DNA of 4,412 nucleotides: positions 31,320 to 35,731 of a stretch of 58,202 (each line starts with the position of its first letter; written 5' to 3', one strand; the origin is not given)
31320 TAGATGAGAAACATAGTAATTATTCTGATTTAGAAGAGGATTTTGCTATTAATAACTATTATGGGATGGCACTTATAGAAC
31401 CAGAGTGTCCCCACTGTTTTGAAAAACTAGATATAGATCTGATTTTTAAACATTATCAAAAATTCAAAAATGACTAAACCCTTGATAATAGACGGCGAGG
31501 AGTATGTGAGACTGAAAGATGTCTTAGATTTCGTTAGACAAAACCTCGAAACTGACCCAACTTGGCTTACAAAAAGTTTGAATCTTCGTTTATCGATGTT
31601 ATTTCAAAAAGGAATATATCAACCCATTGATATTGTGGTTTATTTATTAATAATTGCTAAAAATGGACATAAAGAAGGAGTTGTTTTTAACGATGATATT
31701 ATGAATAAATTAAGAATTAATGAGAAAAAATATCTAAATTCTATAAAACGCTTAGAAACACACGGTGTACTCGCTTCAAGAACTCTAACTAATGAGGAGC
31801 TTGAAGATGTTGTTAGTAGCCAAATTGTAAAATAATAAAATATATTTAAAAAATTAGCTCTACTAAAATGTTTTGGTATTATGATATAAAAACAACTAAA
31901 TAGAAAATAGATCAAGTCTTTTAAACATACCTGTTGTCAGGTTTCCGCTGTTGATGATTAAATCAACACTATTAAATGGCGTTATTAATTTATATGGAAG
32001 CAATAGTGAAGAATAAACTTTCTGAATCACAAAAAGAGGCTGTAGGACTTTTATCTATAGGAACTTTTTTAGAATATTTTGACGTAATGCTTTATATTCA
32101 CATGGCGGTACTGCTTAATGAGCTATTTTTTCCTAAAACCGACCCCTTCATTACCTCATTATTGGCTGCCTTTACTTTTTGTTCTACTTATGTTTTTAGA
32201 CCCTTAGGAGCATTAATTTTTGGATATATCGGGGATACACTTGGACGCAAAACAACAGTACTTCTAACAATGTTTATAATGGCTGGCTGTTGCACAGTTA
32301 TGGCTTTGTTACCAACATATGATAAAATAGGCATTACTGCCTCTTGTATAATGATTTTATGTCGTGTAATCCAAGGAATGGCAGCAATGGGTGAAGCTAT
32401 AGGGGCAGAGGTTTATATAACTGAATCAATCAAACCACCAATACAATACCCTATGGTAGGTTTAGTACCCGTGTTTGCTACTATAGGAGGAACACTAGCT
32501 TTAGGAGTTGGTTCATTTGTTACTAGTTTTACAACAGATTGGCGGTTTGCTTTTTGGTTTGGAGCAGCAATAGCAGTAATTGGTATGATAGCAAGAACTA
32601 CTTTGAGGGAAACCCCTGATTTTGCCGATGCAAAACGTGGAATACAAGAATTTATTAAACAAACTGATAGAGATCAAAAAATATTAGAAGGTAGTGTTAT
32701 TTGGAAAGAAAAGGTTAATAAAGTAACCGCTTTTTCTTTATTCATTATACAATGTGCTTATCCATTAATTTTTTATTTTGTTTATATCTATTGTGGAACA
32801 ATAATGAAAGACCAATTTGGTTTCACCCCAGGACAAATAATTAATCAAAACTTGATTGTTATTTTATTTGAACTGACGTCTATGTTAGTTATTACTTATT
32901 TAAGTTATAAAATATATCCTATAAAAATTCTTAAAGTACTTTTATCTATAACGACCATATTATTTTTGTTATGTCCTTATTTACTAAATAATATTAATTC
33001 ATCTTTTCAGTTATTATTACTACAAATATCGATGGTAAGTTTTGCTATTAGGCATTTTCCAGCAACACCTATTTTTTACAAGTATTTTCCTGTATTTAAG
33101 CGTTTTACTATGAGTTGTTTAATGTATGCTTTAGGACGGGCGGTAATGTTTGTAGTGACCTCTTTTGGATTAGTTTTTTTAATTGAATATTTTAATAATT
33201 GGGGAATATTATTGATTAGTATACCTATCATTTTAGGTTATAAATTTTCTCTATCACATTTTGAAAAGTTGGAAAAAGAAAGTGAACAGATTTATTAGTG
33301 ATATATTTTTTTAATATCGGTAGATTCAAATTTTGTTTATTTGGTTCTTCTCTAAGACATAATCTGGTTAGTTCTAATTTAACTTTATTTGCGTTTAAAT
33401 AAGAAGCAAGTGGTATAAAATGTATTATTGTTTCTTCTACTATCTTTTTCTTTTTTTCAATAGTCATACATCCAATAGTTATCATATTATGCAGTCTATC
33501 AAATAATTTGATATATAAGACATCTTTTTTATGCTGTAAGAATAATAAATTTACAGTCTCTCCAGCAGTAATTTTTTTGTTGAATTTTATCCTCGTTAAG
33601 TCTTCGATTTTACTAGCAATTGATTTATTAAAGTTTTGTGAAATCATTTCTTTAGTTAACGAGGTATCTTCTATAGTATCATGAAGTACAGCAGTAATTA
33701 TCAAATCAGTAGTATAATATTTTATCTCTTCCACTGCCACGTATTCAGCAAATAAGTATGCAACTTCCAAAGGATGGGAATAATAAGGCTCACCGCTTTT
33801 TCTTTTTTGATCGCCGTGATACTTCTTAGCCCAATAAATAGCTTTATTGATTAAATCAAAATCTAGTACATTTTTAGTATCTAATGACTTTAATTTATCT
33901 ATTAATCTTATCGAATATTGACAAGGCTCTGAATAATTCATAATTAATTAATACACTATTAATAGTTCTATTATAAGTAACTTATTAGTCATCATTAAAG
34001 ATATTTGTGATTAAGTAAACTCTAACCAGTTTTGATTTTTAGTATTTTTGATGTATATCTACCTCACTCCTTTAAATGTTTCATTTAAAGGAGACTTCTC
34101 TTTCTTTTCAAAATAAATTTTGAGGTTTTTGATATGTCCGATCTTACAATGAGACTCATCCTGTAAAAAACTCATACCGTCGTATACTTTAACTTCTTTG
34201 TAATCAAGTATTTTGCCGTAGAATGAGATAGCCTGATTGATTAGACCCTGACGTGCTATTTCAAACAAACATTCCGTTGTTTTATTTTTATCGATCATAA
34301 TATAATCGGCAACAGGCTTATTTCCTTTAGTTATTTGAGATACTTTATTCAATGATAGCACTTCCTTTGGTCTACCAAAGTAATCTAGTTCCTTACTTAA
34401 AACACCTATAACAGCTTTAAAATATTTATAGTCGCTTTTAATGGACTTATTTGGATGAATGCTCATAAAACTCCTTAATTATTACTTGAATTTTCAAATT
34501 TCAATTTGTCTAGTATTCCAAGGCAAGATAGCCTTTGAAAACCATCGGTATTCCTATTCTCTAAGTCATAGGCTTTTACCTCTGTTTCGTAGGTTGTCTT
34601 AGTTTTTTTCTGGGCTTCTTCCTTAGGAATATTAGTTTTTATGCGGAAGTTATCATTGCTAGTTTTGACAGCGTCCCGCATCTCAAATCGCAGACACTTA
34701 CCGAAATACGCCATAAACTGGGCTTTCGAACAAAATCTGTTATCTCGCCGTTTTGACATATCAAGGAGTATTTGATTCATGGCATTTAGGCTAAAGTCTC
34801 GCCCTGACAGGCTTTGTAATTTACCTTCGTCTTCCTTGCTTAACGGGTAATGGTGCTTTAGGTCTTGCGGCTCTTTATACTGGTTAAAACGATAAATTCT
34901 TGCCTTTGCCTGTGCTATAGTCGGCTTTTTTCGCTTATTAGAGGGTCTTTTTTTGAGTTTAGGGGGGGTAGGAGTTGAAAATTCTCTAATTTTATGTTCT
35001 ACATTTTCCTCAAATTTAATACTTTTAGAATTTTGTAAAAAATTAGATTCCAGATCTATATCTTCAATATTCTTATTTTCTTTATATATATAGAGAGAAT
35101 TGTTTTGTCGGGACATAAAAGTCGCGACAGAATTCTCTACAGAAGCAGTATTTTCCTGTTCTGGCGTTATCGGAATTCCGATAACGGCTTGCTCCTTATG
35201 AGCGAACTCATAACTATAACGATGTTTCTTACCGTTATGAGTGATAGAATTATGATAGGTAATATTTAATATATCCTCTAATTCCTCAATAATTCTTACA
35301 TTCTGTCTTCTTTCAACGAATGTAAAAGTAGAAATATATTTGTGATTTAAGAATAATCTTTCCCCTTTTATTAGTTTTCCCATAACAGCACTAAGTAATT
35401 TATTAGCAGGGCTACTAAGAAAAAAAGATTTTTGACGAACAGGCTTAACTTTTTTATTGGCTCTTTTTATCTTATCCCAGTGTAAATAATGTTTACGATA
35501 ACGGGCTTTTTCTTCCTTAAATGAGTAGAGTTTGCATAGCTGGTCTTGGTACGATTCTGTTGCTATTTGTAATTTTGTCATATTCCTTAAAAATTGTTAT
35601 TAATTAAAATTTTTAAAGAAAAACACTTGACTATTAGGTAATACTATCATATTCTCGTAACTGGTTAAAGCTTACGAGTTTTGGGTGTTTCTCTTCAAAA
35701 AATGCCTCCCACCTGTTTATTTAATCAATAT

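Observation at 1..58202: The window closes on itself: a complete ~58.08-kb phage-plasmid-like replicon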

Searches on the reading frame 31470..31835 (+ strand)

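Call 23: search_protein_families(library=pfam, max_evalue=0.01, proteins=[window:31470-31835:+])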
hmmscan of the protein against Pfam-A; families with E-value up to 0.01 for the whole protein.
window:31470-31835:+ (121 aa): 0 families

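Call 61: search_protein_families(library=padloc, max_evalue=0.001, proteins=[window:31470-31835:+])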
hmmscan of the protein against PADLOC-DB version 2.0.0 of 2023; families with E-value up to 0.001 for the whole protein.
window:31470-31835:+ (121 aa): 1 family
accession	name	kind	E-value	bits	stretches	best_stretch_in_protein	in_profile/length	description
PDLC03682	HEase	-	0.00011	20.3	1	67-99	119-151/152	homing endonuclease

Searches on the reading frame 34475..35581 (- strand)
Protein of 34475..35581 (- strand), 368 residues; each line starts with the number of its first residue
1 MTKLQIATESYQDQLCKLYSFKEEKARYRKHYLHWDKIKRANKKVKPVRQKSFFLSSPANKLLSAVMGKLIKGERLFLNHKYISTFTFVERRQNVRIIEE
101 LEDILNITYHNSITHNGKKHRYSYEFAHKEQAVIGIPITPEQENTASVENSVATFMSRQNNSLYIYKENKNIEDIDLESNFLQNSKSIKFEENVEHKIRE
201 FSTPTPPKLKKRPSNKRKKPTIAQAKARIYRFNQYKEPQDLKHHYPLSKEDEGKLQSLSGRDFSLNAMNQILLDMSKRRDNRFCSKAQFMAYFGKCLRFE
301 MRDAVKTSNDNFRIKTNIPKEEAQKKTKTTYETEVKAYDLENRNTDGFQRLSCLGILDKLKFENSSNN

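Call 23: search_protein_families(library=pfam, max_evalue=0.01, proteins=[window:34475-35581:-])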
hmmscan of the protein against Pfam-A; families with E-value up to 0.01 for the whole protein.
window:34475-35581:- (368 aa): 1 family
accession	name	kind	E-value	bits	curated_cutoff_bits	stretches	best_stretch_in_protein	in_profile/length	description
PF10883.13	DUF2681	-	0.008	16.9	28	0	320-364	41-85/90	Protein of unknown function (DUF2681)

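Call 26: search_protein_families(library=phrogs, max_evalue=0.001, proteins=[window:34475-35581:-])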
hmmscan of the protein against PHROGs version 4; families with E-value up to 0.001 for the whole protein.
window:34475-35581:- (368 aa): 0 families

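Call 44: search_solved_structures(query=window:34475-35581:-, max_evalue=1)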
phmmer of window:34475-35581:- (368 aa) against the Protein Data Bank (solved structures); distinct sequences matched with E-value up to 1: 0.

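Call 46: search_protein_families(library=ncbifam, max_evalue=0.01, proteins=[window:34475-35581:-])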
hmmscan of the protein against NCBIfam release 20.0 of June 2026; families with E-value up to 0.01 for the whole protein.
window:34475-35581:- (368 aa): 0 families

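Call 47: find_homologous_proteins(query=window:34475-35581:-)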
Query window:34475-35581:- (368 aa): 632 proteins with E <= 0.001 among 1934 candidates; the best 120 are listed.
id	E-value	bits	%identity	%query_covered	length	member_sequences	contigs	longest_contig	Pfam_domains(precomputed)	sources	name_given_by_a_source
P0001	7.3e-240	813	100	100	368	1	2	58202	-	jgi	-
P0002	8.2e-201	684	86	100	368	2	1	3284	-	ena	-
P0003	1.4e-197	674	86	98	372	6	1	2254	-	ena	-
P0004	3.2e-187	640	84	97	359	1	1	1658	-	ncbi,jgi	jgi:hypothetical protein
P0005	5.5e-187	639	86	94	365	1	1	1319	-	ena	-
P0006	6.3e-185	632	84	98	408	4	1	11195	-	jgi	jgi:hypothetical protein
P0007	2.7e-182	624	83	96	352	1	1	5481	-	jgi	jgi:hypothetical protein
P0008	4.9e-178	610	83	96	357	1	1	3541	-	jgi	jgi:hypothetical protein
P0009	3.3e-177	607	81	97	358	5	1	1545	-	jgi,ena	-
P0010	3.6e-175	600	79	97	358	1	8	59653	-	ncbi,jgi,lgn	jgi:hypothetical protein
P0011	5.6e-175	599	81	96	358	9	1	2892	-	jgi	jgi:hypothetical protein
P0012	8.8e-175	599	79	98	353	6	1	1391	-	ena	-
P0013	2.7e-174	597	80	96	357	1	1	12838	-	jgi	jgi:hypothetical protein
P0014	1.1e-173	595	79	97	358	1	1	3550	-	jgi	-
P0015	1.3e-173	595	80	97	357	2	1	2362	-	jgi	-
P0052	1.1e-158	546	82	85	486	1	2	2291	PF11638.14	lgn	-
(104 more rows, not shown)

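Call 48: search_dna_similar(query=window:34475-35581:-, collection=plasmids, mode=protein, max_rows=40, max_evalue=0.001)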
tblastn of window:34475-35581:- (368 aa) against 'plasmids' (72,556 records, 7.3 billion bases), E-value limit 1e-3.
Records with a match: 31; places in all: 45; records where one place covers at least 80% of the query: 4.
Best place of each record, by identity: 60-80% 4; <60% 27.
By first word of the organism name: Rickettsia 20; Candidatus 11.
By predicted mobility (MOB-suite, as given by PLSDB): non-mobilizable 22; conjugative 7; mobilizable 2.
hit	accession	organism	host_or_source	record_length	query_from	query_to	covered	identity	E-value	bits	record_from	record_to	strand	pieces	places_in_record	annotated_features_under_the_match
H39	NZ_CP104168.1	Candidatus Megaera polyxenophila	-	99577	8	353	94%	68.9%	4e-138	441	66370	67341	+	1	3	hypothetical protein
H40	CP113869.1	Candidatus Megaera polyxenophila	Euplotes woodruffi,mixed host and ...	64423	1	353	96%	66.4%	3e-127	409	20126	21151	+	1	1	hypothetical protein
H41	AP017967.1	Candidatus Megaera polyxenophila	-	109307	1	352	96%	64.8%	4e-128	412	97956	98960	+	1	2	hypothetical protein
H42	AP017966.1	Candidatus Megaera polyxenophila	-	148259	12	318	83%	58.3%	5e-101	334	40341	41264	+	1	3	chromosome replication initiator DnaA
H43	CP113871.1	Candidatus Megaera polyxenophila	Euplotes woodruffi,mixed host and ...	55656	20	318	71%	52.6%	4e-57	248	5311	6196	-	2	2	DnaA-like domain protein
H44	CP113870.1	Candidatus Megaera polyxenophila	Euplotes woodruffi,mixed host and ...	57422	35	319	77%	29.3%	8e-12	74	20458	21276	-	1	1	DnaA-like domain protein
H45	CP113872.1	Candidatus Megaera polyxenophila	Euplotes woodruffi,mixed host and ...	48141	233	318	23%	59.8%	5e-20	99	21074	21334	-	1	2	hypothetical protein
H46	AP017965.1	Candidatus Megaera polyxenophila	-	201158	228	318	25%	55.4%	3e-19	97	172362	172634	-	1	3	chromosome replication initiator DnaA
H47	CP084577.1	Candidatus Megaira endosymbiont of Mesostigma viride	Mesostigma viride,algae ...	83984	228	318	25%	55.4%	7e-19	96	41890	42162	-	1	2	hypothetical protein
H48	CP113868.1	Candidatus Megaera polyxenophila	Euplotes woodruffi,mixed host and ...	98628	239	318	22%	61.7%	4e-20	99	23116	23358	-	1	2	DnaA-like protein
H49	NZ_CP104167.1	Candidatus Megaera polyxenophila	Cryptomonas gyropyrenoidosa SAG ...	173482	235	318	23%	57.6%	3e-19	97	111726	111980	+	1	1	hypothetical protein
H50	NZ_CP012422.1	Rickettsia amblyommatis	Amblyomma cajennense,cell culture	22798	178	318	38%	28.9%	2e-4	51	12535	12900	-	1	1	DnaA N-terminal domain-containing protein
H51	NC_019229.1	Rickettsia felis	Liposcelis bostrychophila (booklouse)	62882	221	318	27%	38.0%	6e-6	56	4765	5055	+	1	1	DnaA N-terminal domain-containing protein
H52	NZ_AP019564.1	Rickettsia asiatica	Ixodes ovatus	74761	221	318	27%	37.0%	3e-6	57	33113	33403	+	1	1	DnaA N-terminal domain-containing protein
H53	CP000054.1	Rickettsia felis URRWXCal2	-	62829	221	318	27%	37.0%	3e-5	54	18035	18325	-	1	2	unknown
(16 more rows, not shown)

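Call 89: find_related_loci(query=window:34475-35581:-, collection=viral_contigs, flank=10000)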
Query window:34475-35581:- (368 aa) in viral_contigs; peptide patterns used: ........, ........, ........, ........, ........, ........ (x = any residue, [..] = any of these).
41 stretches matched a pattern; 32 encode a relative of the query (tblastn E <= 1e-3); 32 distinct loci.
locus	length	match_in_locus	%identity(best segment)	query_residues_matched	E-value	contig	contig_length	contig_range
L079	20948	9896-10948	84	8-368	0e+0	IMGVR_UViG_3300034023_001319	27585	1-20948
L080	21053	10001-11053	83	8-368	0e+0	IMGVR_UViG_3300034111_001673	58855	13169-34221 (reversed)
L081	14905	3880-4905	80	8-359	0e+0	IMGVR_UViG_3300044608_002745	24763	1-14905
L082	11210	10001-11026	80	8-359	0e+0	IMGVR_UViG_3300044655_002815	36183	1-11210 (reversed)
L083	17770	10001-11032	81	1-353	0e+0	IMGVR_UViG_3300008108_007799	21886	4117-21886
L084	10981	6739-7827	77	1-368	0e+0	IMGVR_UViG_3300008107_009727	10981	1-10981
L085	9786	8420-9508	76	1-368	0e+0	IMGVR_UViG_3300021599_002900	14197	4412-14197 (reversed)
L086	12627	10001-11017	77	5-364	0e+0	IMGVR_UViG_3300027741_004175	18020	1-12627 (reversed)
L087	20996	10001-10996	80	8-359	0e+0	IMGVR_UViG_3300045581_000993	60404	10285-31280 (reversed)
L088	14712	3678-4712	76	4-368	6e-179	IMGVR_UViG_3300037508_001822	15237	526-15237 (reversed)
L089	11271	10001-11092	77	1-362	3e-171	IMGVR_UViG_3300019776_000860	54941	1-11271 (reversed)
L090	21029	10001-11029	71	1-364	1e-168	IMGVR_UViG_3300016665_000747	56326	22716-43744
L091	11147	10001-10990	74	1-352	3e-165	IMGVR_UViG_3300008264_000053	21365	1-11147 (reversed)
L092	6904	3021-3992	72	8-352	2e-159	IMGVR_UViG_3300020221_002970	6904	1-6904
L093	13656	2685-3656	72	8-353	8e-158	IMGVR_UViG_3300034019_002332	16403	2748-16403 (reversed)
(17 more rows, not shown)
